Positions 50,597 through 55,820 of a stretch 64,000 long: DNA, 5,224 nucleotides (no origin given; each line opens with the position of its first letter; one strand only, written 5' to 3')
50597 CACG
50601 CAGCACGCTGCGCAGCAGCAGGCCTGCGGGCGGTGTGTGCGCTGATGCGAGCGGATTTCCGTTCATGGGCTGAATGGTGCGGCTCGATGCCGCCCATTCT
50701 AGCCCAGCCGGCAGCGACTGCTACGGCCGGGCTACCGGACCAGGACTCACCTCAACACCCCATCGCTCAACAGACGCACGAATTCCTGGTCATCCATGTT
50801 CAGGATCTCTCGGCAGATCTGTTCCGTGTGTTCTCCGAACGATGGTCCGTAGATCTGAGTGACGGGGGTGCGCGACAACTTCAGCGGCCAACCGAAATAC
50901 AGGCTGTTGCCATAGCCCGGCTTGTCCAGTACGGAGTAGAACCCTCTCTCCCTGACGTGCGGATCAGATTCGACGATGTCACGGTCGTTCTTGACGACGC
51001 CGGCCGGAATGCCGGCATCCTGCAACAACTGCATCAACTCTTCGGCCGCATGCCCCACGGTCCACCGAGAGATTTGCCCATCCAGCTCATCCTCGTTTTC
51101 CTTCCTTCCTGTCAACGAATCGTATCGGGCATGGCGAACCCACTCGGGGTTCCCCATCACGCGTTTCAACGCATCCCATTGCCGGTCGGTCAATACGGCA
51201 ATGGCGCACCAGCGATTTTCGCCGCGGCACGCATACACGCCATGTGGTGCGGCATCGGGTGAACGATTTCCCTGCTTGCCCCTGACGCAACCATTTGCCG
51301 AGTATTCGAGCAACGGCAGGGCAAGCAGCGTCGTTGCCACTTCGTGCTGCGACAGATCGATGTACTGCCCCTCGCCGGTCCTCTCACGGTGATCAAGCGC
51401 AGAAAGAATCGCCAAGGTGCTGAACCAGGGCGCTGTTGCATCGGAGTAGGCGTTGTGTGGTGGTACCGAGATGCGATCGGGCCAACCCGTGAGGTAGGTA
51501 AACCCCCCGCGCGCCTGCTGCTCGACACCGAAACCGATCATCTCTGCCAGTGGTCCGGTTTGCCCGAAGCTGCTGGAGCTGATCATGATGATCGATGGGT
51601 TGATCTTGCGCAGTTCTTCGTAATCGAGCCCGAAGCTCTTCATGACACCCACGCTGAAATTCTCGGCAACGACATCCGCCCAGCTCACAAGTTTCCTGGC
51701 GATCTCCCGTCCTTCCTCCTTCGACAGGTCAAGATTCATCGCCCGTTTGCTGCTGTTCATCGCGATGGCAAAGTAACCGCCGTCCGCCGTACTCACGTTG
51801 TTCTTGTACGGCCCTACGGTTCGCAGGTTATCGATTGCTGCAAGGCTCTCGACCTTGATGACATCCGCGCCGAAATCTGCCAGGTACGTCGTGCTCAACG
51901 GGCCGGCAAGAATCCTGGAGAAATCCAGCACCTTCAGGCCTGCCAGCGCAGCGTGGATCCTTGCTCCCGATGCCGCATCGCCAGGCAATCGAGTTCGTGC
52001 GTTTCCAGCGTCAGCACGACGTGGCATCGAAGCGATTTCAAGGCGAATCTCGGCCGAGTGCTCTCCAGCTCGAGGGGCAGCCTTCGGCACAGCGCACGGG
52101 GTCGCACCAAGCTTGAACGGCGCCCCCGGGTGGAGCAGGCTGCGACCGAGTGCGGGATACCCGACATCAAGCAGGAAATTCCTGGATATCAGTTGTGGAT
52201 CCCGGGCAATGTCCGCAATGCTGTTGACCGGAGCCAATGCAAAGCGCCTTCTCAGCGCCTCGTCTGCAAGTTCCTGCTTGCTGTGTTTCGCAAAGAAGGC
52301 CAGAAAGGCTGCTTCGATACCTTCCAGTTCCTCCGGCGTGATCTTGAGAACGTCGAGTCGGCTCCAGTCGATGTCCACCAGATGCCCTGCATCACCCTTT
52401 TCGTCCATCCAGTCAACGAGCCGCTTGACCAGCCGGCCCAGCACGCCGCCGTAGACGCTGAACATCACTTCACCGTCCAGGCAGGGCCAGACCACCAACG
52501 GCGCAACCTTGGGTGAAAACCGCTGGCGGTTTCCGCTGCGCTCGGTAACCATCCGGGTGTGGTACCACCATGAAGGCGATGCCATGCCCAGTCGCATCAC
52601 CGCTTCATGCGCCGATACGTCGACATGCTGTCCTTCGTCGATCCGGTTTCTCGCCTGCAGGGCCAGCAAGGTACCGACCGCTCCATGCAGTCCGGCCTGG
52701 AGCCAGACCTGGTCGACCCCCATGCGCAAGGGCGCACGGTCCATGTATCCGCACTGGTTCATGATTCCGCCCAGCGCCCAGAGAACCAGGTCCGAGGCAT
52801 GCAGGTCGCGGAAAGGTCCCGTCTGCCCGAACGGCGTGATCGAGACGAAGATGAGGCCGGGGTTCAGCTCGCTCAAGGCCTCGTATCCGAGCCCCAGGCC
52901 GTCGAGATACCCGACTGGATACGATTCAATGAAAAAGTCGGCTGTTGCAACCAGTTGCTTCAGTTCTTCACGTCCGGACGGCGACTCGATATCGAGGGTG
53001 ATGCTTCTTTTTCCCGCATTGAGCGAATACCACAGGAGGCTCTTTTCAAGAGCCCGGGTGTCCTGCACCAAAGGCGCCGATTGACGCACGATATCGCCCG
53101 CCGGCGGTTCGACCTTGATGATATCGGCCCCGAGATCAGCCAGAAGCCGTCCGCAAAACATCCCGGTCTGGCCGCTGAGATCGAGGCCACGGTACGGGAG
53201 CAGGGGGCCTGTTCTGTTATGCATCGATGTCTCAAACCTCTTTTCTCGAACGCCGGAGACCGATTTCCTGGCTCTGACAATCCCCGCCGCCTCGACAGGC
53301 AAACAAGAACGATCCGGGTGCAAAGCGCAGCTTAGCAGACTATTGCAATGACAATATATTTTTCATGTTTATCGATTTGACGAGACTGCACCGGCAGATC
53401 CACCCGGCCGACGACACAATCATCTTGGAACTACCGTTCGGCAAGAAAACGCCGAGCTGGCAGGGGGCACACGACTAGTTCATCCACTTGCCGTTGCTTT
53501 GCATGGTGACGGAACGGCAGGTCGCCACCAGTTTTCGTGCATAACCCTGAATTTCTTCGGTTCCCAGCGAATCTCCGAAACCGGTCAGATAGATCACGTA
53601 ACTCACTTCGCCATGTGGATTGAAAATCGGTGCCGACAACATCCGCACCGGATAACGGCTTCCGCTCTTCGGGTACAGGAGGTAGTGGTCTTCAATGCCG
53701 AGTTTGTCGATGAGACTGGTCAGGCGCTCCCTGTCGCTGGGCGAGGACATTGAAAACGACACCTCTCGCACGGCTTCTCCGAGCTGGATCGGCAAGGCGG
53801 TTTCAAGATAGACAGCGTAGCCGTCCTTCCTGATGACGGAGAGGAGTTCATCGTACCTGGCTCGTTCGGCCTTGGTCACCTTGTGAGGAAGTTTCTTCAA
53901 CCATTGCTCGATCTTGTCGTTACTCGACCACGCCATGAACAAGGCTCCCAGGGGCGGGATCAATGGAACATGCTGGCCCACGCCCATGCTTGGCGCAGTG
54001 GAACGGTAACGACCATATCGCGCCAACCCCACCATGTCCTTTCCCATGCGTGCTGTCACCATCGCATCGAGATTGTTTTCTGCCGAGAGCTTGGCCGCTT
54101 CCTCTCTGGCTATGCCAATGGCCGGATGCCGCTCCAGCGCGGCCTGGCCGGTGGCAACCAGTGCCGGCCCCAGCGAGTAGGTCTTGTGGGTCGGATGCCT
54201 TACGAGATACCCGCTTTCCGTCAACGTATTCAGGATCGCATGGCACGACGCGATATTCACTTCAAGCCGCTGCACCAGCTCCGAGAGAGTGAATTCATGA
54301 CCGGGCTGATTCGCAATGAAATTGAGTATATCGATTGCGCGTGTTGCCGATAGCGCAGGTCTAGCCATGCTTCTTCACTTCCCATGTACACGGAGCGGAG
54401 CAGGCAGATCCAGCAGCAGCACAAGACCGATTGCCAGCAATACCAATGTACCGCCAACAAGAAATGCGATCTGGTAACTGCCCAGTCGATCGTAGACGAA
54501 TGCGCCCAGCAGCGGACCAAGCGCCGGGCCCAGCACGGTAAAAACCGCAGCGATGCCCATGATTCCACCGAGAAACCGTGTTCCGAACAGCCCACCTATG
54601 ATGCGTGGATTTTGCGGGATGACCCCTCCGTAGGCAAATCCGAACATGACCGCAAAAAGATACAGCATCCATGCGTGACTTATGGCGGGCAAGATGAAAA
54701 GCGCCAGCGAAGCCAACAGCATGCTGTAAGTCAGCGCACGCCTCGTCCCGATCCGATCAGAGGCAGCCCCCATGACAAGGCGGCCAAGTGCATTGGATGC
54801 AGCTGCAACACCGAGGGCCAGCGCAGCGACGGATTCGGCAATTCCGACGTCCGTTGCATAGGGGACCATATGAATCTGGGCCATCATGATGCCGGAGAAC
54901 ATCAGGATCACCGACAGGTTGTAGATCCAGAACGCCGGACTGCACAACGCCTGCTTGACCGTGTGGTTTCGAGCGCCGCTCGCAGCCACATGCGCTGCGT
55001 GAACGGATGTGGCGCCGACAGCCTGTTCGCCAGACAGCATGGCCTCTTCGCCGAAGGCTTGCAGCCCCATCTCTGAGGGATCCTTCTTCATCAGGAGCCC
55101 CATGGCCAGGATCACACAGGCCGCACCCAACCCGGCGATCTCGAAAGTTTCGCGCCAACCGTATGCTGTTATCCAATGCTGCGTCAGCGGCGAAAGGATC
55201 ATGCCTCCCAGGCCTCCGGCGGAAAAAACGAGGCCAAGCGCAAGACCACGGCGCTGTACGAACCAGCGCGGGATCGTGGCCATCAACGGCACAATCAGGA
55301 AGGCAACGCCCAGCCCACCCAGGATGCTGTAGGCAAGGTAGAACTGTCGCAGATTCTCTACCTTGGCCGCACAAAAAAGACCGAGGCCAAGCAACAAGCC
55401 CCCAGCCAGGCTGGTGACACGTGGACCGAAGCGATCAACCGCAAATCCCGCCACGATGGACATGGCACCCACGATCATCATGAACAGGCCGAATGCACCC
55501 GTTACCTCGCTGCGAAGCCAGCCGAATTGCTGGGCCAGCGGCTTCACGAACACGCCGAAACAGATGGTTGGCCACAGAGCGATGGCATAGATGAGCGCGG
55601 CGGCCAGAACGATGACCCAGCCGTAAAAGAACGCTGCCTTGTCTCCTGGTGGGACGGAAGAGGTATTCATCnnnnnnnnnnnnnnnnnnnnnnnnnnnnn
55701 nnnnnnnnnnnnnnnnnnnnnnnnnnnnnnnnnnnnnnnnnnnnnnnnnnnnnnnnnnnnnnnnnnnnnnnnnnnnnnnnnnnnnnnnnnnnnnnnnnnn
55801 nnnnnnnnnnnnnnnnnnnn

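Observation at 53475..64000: Lux-like but non-lux system: duplicated LuxC and LuxE homologs next to a luciferase-family oxidoreductase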

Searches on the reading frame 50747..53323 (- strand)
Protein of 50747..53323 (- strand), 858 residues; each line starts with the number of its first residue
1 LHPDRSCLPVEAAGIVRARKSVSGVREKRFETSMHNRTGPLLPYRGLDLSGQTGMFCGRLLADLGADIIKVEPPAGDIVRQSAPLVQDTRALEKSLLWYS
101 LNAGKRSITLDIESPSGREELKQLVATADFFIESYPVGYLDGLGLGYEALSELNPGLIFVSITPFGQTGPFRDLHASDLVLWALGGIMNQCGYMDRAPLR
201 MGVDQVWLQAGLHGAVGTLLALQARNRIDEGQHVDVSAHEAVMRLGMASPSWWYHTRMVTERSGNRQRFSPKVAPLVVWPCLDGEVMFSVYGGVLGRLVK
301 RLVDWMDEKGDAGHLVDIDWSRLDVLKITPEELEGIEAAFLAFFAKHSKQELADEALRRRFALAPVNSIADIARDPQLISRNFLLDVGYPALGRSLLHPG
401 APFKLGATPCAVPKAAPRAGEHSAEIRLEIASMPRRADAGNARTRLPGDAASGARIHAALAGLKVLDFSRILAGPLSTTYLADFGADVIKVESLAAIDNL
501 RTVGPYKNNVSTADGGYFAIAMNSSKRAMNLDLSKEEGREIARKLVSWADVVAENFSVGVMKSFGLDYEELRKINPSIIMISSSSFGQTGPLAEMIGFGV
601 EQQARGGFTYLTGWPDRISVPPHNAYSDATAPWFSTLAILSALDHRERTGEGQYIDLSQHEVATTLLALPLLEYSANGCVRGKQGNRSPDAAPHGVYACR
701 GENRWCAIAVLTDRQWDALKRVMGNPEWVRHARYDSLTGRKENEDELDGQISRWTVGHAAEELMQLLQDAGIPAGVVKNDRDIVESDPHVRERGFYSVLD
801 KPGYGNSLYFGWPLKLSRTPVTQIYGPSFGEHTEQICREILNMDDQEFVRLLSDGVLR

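Call 7: search_protein_families(library=pfam, proteins=[window:50747-53323:-], max_evalue=0.01)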
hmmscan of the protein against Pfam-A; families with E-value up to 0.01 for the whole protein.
window:50747-53323:- (858 aa): 1 family
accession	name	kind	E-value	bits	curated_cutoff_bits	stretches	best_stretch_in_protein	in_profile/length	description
PF02515.22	CoA_transf_3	-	1.2e-189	630.4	23.3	2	460-833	1-366/366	CoA-transferase family III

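Call 8: search_protein_families(library=ncbifam, proteins=[window:50747-53323:-], max_evalue=0.01)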
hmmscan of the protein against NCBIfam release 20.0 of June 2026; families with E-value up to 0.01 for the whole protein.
window:50747-53323:- (858 aa): 7 families
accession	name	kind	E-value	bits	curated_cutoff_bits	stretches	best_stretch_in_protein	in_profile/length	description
NF041294.1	Scnl_mescCoAtase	equivalog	5.6e-119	397.7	700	2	458-836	2-379/381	succinyl-CoA:mesaconate CoA-transferase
NF052585.1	SucGlutTfsCaiB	equivalog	1.6e-116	389.2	750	2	458-843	6-391/394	succinate--glutarate CoA-transferase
NF003809.0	PRK05398.1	subfamily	1.2e-108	363.4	442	3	458-855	3-414/416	formyl-CoA transferase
TIGR03253.1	oxalate_frc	equivalog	4.7e-102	341.8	504.2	3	458-856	2-415/416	formyl-CoA transferase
NF008511.0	PRK11430.1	equivalog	1.3e-94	317.4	522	2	458-777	8-320/381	CoA:oxalate CoA-transferase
TIGR04253.1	mesacon_CoA_iso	equivalog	4.9e-46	157.5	725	2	460-856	3-399/403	2-methylfumaryl-CoA isomerase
NF002914.1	PRK03525.1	equivalog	6.9e-43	147.1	413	2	458-794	8-334/400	L-carnitine CoA-transferase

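Call 55: search_solved_structures(query=window:50747-53323:-, max_evalue=1e-30)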
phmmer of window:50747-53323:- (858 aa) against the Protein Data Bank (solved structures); distinct sequences matched with E-value up to 1e-30: 21.
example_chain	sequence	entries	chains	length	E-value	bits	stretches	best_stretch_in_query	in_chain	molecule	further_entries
9fn0_B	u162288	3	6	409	6.3e-84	286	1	456-857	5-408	Subunit of Benzylsuccinate CoA-transferase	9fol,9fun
4ed9_A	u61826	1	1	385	9.9e-58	199.3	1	454-822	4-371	CAIB/BAIF family protein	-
9fn0_A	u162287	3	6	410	3.7e-56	194.1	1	44-427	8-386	Subunit of Benzylsuccinate CoA-transferase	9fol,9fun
10uh_A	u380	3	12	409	1.3e-52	182.4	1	459-857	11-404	Formyl-coenzyme a transferase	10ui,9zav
9br7_A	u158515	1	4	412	4.8e-46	160.7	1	448-857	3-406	Succinate--hydroxymethylglutarate CoA-transferase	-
9br6_A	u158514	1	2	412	8.6e-46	159.8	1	448-857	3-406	Succinate--hydroxymethylglutarate CoA-transferase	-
1pt5_A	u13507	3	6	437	1.7e-43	152.2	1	457-846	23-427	Hypothetical protein yfdW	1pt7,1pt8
1pqy_A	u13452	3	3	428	2.2e-43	151.9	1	458-846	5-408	Hypothetical protein yfdW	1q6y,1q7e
4hl6_A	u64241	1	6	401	1e-42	149.7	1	460-774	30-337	Uncharacterized protein YfdE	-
3ubm_A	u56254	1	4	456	7e-34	120.4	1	459-840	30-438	Formyl-CoA:oxalate CoA-transferase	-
2vjp_A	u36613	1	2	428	2.8e-33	118.4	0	45-245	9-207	FORMYL-COENZYME A TRANSFERASE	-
2vjq_A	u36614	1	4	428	3e-33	118.3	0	45-245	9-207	FORMYL-COENZYME A TRANSFERASE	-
1p5h_A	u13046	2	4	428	3.8e-33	118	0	461-667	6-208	Formyl-coenzyme A transferase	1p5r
2vjm_B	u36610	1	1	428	4.1e-33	117.9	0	45-245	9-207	FORMYL-COENZYME A TRANSFERASE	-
2vjk_A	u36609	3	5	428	4.3e-33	117.8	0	45-245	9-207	FORMYL-COENZYME A TRANSFERASE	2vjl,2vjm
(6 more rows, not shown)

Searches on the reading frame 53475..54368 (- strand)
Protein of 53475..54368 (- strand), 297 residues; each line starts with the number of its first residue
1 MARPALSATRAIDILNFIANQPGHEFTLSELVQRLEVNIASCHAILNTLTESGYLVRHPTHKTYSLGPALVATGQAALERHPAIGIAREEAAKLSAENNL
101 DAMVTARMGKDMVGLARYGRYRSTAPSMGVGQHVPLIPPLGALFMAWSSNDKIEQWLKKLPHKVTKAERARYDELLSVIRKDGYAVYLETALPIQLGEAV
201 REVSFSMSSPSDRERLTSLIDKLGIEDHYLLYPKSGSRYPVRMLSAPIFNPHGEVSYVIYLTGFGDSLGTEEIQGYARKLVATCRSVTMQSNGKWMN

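Call 7: search_protein_families(library=pfam, proteins=[window:53475-54368:-], max_evalue=0.01)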
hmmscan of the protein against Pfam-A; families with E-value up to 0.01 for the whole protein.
window:53475-54368:- (297 aa): 4 families
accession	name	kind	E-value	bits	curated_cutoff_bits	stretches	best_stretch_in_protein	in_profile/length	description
PF09339.16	HTH_IclR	-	1e-09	38.4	22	1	7-58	1-51/52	IclR helix-turn-helix domain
PF12802.13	MarR_2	-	1.8e-07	31.6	27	1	11-61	7-58/61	MarR family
PF01614.24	IclR_C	-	2.5e-05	24.4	24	0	76-187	2-118/174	Bacterial transcriptional regulator IclR C-terminal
PF13426.13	PAS_9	-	0.0057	17.4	27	0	209-259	42-95/103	PAS domain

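Call 8: search_protein_families(library=ncbifam, proteins=[window:53475-54368:-], max_evalue=0.01)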
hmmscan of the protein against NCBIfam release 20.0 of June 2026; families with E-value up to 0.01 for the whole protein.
window:53475-54368:- (297 aa): 4 families
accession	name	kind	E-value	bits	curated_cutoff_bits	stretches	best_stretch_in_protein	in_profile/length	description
NF045644.1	TransRegBhcR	equivalog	4.8e-14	52.3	350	1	7-186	24-206/267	HTH-type transcriptional regulator BhcR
TIGR02431.1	pcaR_pcaU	subfamily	5.6e-14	52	284.75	1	23-187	22-189/248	beta-ketoadipate pathway transcriptional regulators, PcaR/PcaU/PobR family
NF011671.1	PRK15090.1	equivalog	4e-08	32.8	275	1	7-185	12-193/256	DNA-binding transcriptional regulator KdgR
NF053777.1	Saro0803TransReg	equivalog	0.00056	19.6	200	0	12-80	40-107/140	Saro_0803 family transcriptional regulator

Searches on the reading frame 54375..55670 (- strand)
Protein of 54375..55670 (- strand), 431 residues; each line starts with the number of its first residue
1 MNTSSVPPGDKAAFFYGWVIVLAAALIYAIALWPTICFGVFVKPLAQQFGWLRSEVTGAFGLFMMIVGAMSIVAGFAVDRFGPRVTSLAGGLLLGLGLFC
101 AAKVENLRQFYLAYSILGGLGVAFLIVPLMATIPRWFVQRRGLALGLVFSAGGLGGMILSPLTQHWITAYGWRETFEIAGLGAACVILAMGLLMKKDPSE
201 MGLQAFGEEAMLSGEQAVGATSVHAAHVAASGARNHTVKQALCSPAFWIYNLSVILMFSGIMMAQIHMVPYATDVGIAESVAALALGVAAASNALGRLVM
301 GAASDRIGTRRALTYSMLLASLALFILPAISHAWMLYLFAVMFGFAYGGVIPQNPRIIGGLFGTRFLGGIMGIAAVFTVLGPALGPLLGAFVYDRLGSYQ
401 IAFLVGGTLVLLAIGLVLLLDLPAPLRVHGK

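Call 7: search_protein_families(library=pfam, proteins=[window:54375-55670:-], max_evalue=0.01)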
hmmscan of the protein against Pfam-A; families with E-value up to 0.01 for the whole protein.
window:54375-55670:- (431 aa): 2 families
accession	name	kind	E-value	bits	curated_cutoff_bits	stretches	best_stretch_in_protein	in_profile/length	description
PF07690.21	MFS_1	-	1.1e-47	163.1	33.4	2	25-264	2-220/347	Major Facilitator Superfamily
PF06779.20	MFS_4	-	0.00013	21.9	26.3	1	210-417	157-363/364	Uncharacterised MFS-type transporter YbfB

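Call 8: search_protein_families(library=ncbifam, proteins=[window:54375-55670:-], max_evalue=0.01)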
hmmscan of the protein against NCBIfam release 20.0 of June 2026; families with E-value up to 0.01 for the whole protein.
window:54375-55670:- (431 aa): 22 families
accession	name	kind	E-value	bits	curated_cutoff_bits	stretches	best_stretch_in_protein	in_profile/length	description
NF049980.1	SfMCT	equivalog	2.3e-68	230.6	320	1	18-408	2-377/378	L-lactate MFS transporter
TIGR00890.1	2A0111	subfamily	8.7e-40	136.8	374.85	1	18-414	2-375/377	oxalate/formate antiport family MFS transporter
TIGR00892.1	2A0113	subfamily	8e-39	133.6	586.1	1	15-413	15-413/455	monocarboxylate transporter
TIGR04259.1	oxa_formateAnti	equivalog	9.8e-36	123.4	335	1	35-418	19-389/405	oxalate/formate MFS antiporter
NF038246.1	bile_salt_MFS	equivalog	6.1e-25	87.9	400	1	16-420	2-401/408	conjugated bile salt MFS transporter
TIGR00893.1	2A0114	subfamily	9.3e-19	67.6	395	2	57-285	32-255/399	D-galactonate transporter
TIGR00881.1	2A0104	subfamily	5e-16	58.7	407.75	2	290-419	40-168/379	phosphoglycerate transporter protein PgtP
TIGR00880.1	2_A_01_02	superfamily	1.3e-09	38.3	131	2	291-414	5-131/141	multidrug resistance protein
TIGR00895.1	2A0115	subfamily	1.8e-09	37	418.55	2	16-189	14-187/398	aromatic acid/H+ symport family MFS transporter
NF003024.0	PRK03893.1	subfamily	5e-09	35.5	604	1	271-424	303-457/497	sialate:H+ symport family MFS transporter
TIGR00886.1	2A0108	subfamily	2.1e-08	33.6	311.7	2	36-213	18-196/368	NarK family nitrate/nitrite MFS transporter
TIGR00891.1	2A0112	subfamily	6.6e-08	32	552.9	1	18-402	11-397/405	sialate:H+ symport family MFS transporter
NF008963.0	PRK12307.1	equivalog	8.3e-06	25.2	637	1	143-423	142-410/426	MFS transporter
TIGR00711.1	efflux_EmrB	subfamily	1.3e-05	24.1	230.2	1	290-405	47-161/485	DHA2 family efflux MFS transporter permease subunit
NF053813.1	MFS_TcaB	equivalog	1.8e-05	23.7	475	1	273-412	34-172/396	putative multidrug effflux MFS transporter TcaB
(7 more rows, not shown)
